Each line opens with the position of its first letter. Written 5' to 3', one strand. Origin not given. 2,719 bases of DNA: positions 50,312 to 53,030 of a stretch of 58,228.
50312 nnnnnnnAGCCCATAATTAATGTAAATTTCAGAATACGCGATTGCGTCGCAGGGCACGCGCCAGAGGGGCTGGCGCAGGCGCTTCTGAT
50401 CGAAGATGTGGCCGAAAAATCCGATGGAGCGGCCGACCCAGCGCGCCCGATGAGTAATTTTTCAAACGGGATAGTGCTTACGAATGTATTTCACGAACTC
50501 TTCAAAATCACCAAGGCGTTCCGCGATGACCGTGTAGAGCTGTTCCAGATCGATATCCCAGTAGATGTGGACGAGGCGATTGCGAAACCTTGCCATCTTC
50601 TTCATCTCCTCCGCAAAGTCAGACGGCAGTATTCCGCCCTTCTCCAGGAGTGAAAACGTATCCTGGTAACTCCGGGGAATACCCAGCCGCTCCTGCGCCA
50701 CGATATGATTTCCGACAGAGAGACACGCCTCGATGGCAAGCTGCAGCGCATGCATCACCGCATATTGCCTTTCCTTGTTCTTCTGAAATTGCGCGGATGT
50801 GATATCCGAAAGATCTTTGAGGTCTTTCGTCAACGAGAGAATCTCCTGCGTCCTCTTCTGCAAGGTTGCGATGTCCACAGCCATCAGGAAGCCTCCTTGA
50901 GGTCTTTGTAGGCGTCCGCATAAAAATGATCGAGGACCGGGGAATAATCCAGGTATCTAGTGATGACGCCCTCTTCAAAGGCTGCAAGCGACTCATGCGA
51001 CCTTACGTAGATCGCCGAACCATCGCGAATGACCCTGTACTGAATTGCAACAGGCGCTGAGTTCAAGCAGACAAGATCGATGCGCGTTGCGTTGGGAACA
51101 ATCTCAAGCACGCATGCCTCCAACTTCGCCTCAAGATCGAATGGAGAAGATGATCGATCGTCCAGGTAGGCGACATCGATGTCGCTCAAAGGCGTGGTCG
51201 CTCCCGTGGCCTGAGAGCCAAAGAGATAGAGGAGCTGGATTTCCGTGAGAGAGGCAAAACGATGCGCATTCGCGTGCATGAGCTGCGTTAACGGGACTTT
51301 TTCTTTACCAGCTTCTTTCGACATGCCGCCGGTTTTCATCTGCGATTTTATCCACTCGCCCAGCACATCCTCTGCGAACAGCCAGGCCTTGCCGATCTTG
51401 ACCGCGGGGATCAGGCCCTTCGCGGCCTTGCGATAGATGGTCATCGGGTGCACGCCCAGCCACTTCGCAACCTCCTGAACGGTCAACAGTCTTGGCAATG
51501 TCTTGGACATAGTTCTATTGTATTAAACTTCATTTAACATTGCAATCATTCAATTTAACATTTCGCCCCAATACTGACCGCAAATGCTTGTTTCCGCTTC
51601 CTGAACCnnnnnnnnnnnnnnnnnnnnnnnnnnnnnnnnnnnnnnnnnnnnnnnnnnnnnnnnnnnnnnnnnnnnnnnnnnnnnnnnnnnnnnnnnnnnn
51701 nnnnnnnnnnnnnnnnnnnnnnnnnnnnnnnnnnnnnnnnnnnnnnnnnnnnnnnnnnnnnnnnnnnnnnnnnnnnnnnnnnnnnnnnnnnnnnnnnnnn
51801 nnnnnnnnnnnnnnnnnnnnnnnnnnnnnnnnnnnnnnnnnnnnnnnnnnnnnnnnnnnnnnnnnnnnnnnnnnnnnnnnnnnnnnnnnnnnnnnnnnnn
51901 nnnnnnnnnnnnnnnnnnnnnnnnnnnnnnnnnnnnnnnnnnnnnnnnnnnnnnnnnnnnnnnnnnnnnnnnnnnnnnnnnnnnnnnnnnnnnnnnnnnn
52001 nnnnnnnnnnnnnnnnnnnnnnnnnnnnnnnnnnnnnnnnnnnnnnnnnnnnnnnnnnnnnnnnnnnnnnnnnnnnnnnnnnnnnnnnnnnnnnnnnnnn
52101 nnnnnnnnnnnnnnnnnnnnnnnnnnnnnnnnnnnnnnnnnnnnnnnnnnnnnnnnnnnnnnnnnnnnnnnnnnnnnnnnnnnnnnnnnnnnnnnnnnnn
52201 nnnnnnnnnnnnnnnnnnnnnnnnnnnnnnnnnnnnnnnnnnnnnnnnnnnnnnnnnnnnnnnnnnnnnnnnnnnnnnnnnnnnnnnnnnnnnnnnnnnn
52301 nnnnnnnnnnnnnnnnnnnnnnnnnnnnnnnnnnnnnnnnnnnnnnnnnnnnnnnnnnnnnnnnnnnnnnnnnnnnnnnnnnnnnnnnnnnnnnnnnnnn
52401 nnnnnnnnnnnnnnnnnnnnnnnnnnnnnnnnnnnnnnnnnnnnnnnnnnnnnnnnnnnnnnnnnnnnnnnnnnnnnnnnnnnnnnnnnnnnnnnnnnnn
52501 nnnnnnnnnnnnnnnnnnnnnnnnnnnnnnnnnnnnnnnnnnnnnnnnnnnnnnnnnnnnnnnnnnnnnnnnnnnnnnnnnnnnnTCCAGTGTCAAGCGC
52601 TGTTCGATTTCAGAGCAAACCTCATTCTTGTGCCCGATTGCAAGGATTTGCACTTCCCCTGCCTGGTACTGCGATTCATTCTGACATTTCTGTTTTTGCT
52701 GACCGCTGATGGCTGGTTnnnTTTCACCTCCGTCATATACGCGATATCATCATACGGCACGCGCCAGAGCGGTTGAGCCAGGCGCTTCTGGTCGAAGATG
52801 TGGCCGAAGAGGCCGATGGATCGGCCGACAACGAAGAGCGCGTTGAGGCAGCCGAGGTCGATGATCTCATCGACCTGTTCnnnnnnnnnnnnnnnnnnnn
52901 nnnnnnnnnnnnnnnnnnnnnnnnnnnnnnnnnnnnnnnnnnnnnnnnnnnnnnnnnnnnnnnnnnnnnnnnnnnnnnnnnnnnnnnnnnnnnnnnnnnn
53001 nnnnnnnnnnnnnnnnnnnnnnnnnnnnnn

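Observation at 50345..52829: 2.3-kb island inserted into the 3' end of ATP-citrate lyase aclA, flanked by two diverged copies of the gene's last 93 nt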

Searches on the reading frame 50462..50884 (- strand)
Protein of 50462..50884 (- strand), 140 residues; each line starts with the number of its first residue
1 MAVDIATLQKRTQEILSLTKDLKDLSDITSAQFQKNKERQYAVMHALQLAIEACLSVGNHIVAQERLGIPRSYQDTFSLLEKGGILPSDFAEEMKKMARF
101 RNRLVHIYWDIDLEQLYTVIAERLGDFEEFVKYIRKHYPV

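Call 5: search_protein_families(library=pfam, proteins=[window:50462-50884:-])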
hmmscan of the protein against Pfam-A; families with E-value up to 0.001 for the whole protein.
window:50462-50884:- (140 aa): 1 family
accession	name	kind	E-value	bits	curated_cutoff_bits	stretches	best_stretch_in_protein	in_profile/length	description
PF01934.22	HepT-like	-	1.3e-35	122.1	23.5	1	17-134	3-120/120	Ribonuclease HepT-like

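Call 13: find_encoding_contigs(protein=window:50462-50884:-, flank=8000, max_places=10)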
Protein window:50462-50884:- (140 aa): 6 contigs read that carry it; 4 places shown.
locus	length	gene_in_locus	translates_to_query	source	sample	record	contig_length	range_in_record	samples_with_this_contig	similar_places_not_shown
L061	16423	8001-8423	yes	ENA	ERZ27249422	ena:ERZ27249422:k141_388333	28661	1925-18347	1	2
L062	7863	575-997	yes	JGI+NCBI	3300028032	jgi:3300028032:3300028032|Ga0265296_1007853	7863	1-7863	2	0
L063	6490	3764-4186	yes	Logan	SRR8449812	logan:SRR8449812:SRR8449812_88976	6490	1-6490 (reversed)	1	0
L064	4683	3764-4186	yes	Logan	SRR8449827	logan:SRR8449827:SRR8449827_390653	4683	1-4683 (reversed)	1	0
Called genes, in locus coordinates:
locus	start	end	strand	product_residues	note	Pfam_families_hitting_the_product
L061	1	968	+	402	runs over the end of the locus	PF00180:Iso_dh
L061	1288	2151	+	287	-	PF03781:FGE-sulfatase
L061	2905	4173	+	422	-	PF08442:ATP-grasp_2, PF24948:Citrate_synth_N, PF16114:Citrate_bind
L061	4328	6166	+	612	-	PF02629:CoA_binding (weak), PF00549:Ligase_CoA, PF00285:Citrate_synt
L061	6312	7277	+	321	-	PF09414:RNA_ligase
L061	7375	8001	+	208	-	PF12728:HTH_17, PF01909:NTP_transf_2 (faint), PF18765:Polbeta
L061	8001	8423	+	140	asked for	PF01934:HepT-like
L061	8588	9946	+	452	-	PF00072:Response_reg, PF00158:Sigma54_activat, PF14532:Sigma54_activ_2, PF00004:AAA (weak), PF07728:AAA_5 (weak), PF25601:AAA_lid_14, PF02954:HTH_8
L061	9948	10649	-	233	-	PF01168:Ala_racemase_N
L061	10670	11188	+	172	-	-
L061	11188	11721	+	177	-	-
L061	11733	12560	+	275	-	PF02405:MlaE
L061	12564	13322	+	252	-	PF00005:ABC_tran, PF13304:AAA_21 (faint)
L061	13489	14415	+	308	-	PF02470:MlaD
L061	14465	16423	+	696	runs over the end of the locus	PF08298:AAA_PrkA, PF06798:PrkA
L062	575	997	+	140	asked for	PF01934:HepT-like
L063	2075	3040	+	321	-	PF09414:RNA_ligase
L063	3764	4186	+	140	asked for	PF01934:HepT-like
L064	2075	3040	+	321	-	PF09414:RNA_ligase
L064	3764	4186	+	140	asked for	PF01934:HepT-like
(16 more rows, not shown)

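Call 63: search_protein_families(library=padloc, proteins=[window:50462-50884:-], max_evalue=0.001)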
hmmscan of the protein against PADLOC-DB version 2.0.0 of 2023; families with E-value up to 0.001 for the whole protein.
window:50462-50884:- (140 aa): 0 families

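Call 72: search_protein_families(library=ncbifam, proteins=[window:50462-50884:-], max_evalue=0.001)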
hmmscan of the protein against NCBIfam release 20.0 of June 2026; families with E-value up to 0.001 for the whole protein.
window:50462-50884:- (140 aa): 1 family
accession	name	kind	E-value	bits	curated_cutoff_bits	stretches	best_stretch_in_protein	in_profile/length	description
NF047751.1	HepT_toxin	equivalog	5.9e-38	129.5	60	1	14-130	4-120/120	type VII toxin-antitoxin system HepT family RNase toxin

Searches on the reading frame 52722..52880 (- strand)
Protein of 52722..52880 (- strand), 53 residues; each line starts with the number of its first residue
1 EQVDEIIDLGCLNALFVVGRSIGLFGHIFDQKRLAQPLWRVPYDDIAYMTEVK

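Call 32: find_related_loci(query=window:52722-52880:-, collection=metagenome_contigs, flank=9000)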
Query seq(53 aa) (53 aa) in metagenome_contigs; peptide patterns used: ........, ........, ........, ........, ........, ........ (x = any residue, [..] = any of these).
600 stretches matched a pattern (row limit reached: there are more); 32 encode a relative of the query (tblastn E <= 1e-3); 32 distinct loci.
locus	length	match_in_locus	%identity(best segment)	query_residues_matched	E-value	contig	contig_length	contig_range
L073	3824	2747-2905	92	1-53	4e-32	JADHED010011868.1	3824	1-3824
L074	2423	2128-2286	91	1-53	1e-31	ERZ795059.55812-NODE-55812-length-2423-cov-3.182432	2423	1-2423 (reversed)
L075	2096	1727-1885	91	1-53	7e-31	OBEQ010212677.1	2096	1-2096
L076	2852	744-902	87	1-53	1e-30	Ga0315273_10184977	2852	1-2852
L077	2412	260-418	87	1-53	9e-30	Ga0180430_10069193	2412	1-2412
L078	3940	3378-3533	88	2-53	3e-29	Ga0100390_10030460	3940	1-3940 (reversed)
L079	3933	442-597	77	1-52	9e-29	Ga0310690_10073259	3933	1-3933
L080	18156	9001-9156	77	1-52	1e-28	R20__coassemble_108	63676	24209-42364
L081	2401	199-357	79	1-53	1e-28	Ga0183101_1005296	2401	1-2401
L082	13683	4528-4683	77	1-52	1e-28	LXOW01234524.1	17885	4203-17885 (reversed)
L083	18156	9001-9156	75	1-52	3e-28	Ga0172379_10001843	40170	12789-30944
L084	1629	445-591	84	4-52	1e-27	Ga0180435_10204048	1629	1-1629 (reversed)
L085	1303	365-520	77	1-52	6e-28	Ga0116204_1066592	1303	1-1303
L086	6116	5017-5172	73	1-52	2e-27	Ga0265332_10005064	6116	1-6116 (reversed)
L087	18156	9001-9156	73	1-52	2e-27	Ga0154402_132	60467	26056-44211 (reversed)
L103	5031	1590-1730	68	2-48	4e-18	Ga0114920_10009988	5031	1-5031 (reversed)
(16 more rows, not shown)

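Call 54: search_protein_families(library=pfam, proteins=[L103:2238-2945:-, L103:2942-4117:-], max_evalue=0.01)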
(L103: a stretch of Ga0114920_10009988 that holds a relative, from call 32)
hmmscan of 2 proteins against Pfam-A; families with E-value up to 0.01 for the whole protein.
L103:2238-2945:- (235 aa): 1 family
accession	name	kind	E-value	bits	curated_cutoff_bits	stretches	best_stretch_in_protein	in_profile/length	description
PF01177.27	Asp_Glu_race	-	7.3e-45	153.8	31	1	10-224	1-211/211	Asp/Glu/Hydantoin racemase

L103:2942-4117:- (391 aa): 2 families
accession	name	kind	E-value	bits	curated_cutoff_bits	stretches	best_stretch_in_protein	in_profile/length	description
PF01979.26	Amidohydro_1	-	1.5e-18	67.6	25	1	58-377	1-344/345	Amidohydrolase family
PF07969.17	Amidohydro_3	-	4.8e-18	66.3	29.7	2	282-366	369-448/472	Amidohydrolase family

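Call 55: find_related_loci(query=window:52722-52880:-, collection=viral_contigs, flank=10000)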
Query seq(53 aa) (53 aa) in viral_contigs; peptide patterns used: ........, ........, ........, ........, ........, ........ (x = any residue, [..] = any of these).
41 stretches matched a pattern, but none encodes a relative of the query by tblastn (E <= 1e-3).
